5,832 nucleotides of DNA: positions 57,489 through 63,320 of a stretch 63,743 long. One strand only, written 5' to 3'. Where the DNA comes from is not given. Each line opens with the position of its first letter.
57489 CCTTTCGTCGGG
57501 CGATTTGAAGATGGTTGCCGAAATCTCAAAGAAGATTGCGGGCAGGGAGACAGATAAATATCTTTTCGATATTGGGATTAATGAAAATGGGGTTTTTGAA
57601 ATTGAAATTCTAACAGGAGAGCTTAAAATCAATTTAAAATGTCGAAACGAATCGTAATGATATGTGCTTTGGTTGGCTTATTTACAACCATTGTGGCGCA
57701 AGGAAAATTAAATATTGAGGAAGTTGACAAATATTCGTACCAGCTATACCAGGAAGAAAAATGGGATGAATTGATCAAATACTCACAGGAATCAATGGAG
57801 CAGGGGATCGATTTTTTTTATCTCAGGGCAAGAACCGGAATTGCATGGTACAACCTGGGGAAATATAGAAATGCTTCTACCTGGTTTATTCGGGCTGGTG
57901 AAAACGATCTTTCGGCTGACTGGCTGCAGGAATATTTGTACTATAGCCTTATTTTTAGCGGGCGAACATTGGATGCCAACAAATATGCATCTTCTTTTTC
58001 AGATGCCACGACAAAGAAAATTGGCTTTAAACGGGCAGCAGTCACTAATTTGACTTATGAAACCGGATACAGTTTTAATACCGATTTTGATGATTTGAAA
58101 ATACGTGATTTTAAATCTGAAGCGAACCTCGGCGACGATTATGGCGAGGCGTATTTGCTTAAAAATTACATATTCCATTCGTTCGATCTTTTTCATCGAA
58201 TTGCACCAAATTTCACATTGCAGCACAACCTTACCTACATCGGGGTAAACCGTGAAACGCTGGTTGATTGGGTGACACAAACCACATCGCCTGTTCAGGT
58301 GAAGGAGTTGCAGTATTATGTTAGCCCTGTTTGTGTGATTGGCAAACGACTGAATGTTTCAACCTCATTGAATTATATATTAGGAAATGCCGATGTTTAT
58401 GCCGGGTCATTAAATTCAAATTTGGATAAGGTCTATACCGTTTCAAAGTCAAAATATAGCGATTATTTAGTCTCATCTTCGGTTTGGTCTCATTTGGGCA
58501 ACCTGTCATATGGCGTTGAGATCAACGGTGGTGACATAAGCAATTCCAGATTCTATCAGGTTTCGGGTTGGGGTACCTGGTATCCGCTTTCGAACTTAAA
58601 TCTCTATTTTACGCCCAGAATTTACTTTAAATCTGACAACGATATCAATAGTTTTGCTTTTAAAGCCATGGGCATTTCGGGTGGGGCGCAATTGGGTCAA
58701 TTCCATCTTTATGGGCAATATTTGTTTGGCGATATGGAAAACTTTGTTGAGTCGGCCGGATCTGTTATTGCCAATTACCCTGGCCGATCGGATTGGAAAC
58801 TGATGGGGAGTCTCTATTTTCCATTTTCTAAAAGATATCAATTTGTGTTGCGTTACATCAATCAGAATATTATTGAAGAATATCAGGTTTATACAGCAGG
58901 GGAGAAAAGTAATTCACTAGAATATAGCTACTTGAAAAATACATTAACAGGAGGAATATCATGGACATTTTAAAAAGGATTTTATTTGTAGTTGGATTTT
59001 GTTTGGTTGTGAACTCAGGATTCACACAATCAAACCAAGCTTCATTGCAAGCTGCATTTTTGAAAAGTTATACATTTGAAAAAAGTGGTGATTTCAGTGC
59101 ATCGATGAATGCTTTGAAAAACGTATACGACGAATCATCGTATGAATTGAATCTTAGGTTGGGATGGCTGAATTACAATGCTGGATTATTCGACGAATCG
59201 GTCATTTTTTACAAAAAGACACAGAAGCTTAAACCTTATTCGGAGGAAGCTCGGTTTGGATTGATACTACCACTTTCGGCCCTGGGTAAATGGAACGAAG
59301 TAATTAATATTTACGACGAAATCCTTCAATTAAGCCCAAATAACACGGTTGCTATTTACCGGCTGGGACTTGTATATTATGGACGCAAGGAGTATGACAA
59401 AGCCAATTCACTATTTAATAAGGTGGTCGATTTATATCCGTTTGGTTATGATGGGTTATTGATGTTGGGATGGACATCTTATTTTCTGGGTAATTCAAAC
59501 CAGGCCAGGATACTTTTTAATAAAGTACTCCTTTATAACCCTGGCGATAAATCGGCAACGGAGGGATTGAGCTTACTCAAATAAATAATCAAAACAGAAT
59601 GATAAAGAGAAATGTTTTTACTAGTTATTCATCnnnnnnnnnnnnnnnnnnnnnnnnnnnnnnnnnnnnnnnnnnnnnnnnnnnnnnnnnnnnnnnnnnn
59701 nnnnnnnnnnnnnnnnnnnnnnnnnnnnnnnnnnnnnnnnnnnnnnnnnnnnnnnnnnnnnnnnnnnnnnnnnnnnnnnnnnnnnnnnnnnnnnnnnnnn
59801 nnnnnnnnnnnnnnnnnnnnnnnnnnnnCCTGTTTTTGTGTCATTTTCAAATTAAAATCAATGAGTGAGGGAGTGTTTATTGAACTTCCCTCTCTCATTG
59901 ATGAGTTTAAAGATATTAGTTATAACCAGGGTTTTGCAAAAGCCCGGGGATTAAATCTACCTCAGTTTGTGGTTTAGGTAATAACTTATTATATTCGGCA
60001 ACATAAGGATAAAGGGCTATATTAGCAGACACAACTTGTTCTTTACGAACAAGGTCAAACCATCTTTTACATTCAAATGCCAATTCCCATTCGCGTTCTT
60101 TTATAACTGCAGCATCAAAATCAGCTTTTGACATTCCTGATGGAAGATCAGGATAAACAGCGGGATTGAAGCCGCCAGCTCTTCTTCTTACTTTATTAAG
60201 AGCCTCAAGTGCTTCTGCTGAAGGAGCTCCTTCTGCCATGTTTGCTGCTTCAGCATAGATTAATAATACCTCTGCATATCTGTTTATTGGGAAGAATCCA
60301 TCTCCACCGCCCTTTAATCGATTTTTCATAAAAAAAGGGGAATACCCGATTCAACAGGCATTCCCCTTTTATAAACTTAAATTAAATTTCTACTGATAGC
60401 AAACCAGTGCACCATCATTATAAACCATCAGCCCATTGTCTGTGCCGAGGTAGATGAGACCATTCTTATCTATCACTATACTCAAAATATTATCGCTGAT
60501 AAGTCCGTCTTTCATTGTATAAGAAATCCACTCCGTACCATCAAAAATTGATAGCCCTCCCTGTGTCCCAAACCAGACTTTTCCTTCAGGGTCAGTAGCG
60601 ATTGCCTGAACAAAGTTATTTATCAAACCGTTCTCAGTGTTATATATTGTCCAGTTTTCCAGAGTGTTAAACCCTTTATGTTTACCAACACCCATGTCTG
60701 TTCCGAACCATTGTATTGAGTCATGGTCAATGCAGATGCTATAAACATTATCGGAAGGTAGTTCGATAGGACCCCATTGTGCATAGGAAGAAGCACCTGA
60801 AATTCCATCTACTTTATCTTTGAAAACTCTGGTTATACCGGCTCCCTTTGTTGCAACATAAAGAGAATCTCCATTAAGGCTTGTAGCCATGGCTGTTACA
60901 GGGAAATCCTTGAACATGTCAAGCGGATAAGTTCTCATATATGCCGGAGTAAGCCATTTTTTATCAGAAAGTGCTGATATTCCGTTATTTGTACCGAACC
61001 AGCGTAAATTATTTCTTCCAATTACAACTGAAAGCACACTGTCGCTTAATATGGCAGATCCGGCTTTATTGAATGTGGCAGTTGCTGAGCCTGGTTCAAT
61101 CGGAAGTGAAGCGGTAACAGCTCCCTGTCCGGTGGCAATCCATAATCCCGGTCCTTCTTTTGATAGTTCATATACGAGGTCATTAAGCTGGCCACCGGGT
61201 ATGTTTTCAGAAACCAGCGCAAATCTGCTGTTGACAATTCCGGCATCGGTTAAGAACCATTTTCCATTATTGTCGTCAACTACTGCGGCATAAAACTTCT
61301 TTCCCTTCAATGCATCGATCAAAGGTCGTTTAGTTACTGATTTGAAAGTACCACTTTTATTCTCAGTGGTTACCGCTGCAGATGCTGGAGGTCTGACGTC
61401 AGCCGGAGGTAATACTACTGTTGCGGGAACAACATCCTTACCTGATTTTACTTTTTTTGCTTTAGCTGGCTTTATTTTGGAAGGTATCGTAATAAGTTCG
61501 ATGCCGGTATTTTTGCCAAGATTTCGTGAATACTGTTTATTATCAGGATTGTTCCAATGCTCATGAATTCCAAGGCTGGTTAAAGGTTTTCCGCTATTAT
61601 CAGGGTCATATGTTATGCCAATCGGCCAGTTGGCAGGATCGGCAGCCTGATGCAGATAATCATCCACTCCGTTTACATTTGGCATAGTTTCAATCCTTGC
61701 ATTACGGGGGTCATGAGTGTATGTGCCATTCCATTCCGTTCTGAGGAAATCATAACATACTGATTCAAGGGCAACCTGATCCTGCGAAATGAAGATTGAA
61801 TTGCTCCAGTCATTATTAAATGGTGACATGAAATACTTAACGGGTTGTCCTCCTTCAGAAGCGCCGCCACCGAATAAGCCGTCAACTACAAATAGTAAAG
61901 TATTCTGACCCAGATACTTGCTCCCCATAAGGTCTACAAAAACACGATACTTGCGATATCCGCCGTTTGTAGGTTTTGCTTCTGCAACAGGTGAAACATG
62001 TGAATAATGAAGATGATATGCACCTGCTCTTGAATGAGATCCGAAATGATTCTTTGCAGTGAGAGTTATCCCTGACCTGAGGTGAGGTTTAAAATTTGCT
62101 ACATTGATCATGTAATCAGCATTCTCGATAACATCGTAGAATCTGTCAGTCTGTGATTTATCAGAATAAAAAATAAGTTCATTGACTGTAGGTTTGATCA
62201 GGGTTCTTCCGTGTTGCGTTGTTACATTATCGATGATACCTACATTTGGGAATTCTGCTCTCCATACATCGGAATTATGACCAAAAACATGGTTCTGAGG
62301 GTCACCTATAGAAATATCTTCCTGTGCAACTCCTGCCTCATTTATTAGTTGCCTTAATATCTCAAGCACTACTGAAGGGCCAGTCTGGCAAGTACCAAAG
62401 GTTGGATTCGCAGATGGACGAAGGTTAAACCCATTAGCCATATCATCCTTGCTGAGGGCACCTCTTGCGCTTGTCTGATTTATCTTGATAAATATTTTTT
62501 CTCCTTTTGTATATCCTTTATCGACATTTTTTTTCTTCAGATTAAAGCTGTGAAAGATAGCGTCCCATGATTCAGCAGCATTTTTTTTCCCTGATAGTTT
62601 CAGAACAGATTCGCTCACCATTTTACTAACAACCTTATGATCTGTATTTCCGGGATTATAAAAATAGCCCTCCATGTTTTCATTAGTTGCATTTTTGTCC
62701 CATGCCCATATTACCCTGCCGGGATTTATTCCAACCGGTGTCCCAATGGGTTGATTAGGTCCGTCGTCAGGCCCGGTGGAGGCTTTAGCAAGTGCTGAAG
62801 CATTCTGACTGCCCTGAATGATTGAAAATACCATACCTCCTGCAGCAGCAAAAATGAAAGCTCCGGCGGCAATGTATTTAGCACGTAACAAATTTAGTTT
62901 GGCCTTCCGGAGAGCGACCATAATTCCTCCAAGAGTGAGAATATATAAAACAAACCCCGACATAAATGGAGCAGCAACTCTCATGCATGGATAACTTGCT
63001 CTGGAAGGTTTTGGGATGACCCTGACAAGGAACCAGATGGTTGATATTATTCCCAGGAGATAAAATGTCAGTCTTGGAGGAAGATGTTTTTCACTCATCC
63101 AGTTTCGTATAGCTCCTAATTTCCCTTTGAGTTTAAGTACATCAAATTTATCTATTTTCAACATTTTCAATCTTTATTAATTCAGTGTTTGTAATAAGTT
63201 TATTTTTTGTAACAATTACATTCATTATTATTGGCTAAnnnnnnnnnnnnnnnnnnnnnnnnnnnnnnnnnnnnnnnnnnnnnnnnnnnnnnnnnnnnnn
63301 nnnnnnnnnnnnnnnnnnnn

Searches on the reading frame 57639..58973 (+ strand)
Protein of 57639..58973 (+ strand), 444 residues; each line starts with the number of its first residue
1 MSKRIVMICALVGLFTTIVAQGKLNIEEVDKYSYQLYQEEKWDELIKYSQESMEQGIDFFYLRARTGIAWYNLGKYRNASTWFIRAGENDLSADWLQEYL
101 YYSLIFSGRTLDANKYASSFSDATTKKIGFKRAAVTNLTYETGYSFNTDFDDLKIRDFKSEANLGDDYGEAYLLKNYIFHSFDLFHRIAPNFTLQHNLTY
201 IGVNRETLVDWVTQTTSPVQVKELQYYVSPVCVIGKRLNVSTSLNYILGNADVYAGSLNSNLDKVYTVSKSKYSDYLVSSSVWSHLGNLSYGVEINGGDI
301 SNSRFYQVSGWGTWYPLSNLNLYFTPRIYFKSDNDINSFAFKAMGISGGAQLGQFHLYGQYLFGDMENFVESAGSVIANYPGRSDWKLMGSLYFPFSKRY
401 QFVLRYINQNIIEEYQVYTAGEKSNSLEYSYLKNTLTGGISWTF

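Call 4: search_protein_families(library=pfam, proteins=[window:57639-58973:+], max_evalue=0.01)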
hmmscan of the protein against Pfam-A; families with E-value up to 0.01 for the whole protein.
window:57639-58973:+ (444 aa): 0 families
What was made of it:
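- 57639..58973 (+): Secreted 444-aa protein: signal peptide, N-terminal TPR, and a ~320-aa C-terminal part ending W-x-F (resembles an outer-membrane barrel; not tested). No Pfam hit (call 4).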

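Call 5: search_protein_families(library=ncbifam, proteins=[window:57639-58973:+], max_evalue=0.01)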
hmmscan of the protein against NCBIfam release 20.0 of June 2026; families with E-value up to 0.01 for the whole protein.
window:57639-58973:+ (444 aa): 0 families

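Call 54: search_protein_families(library=pfam, proteins=[window:57639-58973:+], max_evalue=1)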
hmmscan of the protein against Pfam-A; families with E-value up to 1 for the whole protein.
window:57639-58973:+ (444 aa): 1 family
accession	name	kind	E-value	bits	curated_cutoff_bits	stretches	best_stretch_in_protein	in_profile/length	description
PF24192.1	DUF7417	-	0.19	11.9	27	1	44-87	10-55/75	Domain of unknown function (DUF7417)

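Call 59: search_protein_families(library=padloc, proteins=[window:57639-58973:+], max_evalue=0.001)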
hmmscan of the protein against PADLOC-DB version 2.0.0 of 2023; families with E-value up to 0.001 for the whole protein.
window:57639-58973:+ (444 aa): 0 families

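Call 78: search_solved_structures(query=A4, max_evalue=10)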
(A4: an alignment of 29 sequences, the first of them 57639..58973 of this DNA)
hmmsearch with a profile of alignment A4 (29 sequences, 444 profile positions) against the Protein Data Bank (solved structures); distinct sequences matched with E-value up to 10: 94 (the best 60 are shown).
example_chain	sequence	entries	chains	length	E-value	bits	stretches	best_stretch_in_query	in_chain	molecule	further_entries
9qhb_A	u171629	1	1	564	1.5e-46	162.6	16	66-97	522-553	Engineered tetratricopeptide repeat protein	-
8bu0_A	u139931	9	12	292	2.4e-27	99.3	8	66-96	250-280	Consensus tetratricopeptide repeat protein | Crystal structure of an 8-repeat consensus TPR superhelix with Zinc. | Monomer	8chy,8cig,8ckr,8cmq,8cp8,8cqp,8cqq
9qhc_A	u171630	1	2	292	9.4e-26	94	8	66-92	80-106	Engineered tetratricopeptide repeat protein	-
2fo7_A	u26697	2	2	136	3.6e-15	59.2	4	66-92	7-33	SYNTHETIC CONSENSUS TPR PROTEIN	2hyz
8ch0_A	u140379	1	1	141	4.4e-15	58.9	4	66-92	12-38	Consensus tetratricopeptide repeat protein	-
1na0_A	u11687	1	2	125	4.6e-12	48.9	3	66-98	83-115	designed protein CTPR3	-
3kd7_A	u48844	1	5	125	1.9e-11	46.9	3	64-97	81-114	CTPR390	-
6vfj_B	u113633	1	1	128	4.1e-11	45.8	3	66-94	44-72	I53_dn5B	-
6vfh_A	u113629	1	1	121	5.1e-10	42.2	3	66-100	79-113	T33_dn10A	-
6v8e_A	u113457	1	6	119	6.5e-10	41.8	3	66-98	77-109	Designed protein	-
6vfi_B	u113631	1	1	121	7.9e-10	41.6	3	66-94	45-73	O43_dn18B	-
8ur5_A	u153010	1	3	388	2.2e-09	40.1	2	66-94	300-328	Trimer head HA,Hemagglutinin HA1 chain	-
8ur7_A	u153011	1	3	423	3e-09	39.6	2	66-94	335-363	Trimer head HA,Hemagglutinin HA1 chain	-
2wqh_A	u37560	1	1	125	1.3e-08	37.6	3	66-98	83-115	CTPR3Y3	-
7kna_A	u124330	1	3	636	1.8e-08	37.1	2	66-94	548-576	Hemagglutinin,I53_dn5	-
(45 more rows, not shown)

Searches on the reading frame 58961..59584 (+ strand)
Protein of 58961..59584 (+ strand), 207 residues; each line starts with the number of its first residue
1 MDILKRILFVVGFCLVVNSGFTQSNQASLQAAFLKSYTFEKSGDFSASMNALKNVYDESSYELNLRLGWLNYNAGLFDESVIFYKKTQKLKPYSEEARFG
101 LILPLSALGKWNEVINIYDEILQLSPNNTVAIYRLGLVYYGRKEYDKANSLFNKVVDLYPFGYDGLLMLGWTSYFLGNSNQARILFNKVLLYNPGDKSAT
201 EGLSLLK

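Call 4: search_protein_families(library=pfam, proteins=[window:58961-59584:+], max_evalue=0.01)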
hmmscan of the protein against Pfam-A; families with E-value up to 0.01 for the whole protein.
window:58961-59584:+ (207 aa): 14 families
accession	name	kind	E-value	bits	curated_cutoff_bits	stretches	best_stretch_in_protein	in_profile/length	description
PF07719.23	TPR_2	-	1.4e-17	62.7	27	1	131-160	3-32/34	Tetratricopeptide repeat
PF13174.12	TPR_6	-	1e-13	51.4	26.3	1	131-160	2-31/33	Tetratricopeptide repeat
PF13181.12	TPR_8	-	3.2e-12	46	25.7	0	131-160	3-32/34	Tetratricopeptide repeat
PF00515.34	TPR_1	-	5.9e-12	45.3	27.8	1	131-160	3-32/34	Tetratricopeptide repeat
PF14559.12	TPR_19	-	9e-12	45.6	25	2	107-157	3-53/68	Tetratricopeptide repeat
PF13432.12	TPR_16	-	9.7e-09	36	32.7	0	39-94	7-64/65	Tetratricopeptide repeat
PF13431.12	TPR_17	-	3.2e-08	33.6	24.4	0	118-148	2-32/34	Tetratricopeptide repeat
PF13428.12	TPR_14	-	3.2e-07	30.8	23.5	0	106-136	12-42/44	Tetratricopeptide repeat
PF12895.13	ANAPC3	-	9.7e-07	29.4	27.2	1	110-187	4-80/82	Anaphase-promoting complex, cyclosome, subunit 3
PF13424.12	TPR_12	-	1e-06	29.3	30.1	1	132-190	5-72/77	Tetratricopeptide repeat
PF25062.1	ARM_TT21_N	-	0.00018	21.7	40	1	128-187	99-160/222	Tetratricopeptide repeat protein 21 N-terminal ARM repeat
PF13414.12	TPR_11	-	0.0013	18.9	26.8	1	107-140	6-39/42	TPR repeat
PF13176.12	TPR_7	-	0.005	17.3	27.9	0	106-127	10-31/36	Tetratricopeptide repeat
PF24967.1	NTS_TR130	-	0.0057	16.6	25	1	54-159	68-161/233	TR130 NTS domain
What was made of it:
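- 58961..59584 (+): Secreted 207-aa TPR protein, the last conserved gene of the cassette. TPR families (call 4).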

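Call 5: search_protein_families(library=ncbifam, proteins=[window:58961-59584:+], max_evalue=0.01)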
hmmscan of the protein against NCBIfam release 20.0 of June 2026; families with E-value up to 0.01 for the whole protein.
window:58961-59584:+ (207 aa): 14 families
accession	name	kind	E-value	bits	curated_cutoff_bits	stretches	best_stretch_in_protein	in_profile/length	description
NF040959.1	MamA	equivalog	1.2e-12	47.7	200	1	35-161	43-171/204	magnetosome protein MamA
TIGR02917.1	PEP_TPR_lipo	equivalog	6.6e-12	44.1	312.2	1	63-200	196-332/899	XrtA/PEP-CTERM system TPR-repeat protein PrsT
TIGR02552.1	LcrH_SycD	equivalog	1.7e-08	34.2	104.8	1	65-158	22-115/136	SycD/LcrH family type III secretion system chaperone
NF033762.1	social_mot_Tgl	equivalog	6.9e-08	32.1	225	1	59-183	29-156/252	social motility TPR repeat lipoprotein Tgl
NF047371.1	FlcA_CTERM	equivalog_domain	2e-06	26.6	300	1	133-190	477-534/646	periplasmic flagellar collar protein FlcA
TIGR02521.1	type_IV_pilW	equivalog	5.4e-05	22.8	154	1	77-203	47-175/234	type IV pilus biogenesis/stability protein PilW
TIGR02795.1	tol_pal_ybgF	equivalog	5.5e-05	23.7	90.1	1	130-200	40-113/119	tol-pal system protein YbgF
NF008068.0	PRK10803.1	equivalog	7.6e-05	22.8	383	0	48-97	165-216/263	cell division protein CpoB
NF033758.1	gliding_GltE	equivalog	0.00036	19.6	225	1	45-151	75-176/411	adventurous gliding motility TPR repeat lipoprotein GltE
NF052415.1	T3SS_chap_SctY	equivalog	0.0014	19.1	70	0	65-128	10-76/106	type III secretion apparatus assembly chaperone SctY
TIGR00540.1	TPR_hemY_coli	hypoth_equivalog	0.0034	16.2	142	1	100-186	297-382/385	heme biosynthesis-associated TPR protein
NF033920.0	C39_PA2778_fam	equivalog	0.0059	16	150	0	105-188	166-249/255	PA2778 family cysteine peptidase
TIGR03939.1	PGA_TPR_OMP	equivalog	0.0079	14.4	366.65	0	73-109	98-134/800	poly-beta-1,6 N-acetyl-D-glucosamine export porin PgaA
TIGR00990.1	3a0801s09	subfamily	0.0096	14.6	757.25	0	85-189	355-459/615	mitochondrial import receptor subunit TOM70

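Call 59: search_protein_families(library=padloc, proteins=[window:58961-59584:+], max_evalue=0.001)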
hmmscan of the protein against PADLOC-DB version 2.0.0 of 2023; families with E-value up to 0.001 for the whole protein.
window:58961-59584:+ (207 aa): 0 families

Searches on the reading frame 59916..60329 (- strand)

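Call 64: search_protein_families(library=pfam, proteins=[window:59916-60329:-], max_evalue=0.001)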
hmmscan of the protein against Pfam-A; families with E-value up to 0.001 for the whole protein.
window:59916-60329:- (137 aa): 1 family
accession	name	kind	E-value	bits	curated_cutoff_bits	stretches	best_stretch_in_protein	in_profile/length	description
PF07980.17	SusD_RagB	-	2.6e-26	93.4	23.1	1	7-136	150-297/297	SusD family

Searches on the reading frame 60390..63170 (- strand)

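Call 64: search_protein_families(library=pfam, proteins=[window:60390-63170:-], max_evalue=0.001)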
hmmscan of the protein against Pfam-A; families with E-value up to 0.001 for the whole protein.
window:60390-63170:- (926 aa): 2 families
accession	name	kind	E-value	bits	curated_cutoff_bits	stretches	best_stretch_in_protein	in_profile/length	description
PF04015.17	DUF362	-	4.6e-13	50.1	24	1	259-474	14-200/200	Domain of unknown function (DUF362)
PF07494.17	Reg_prop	-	6.3e-13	47.7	20.4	1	848-870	1-23/24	Two component regulator propeller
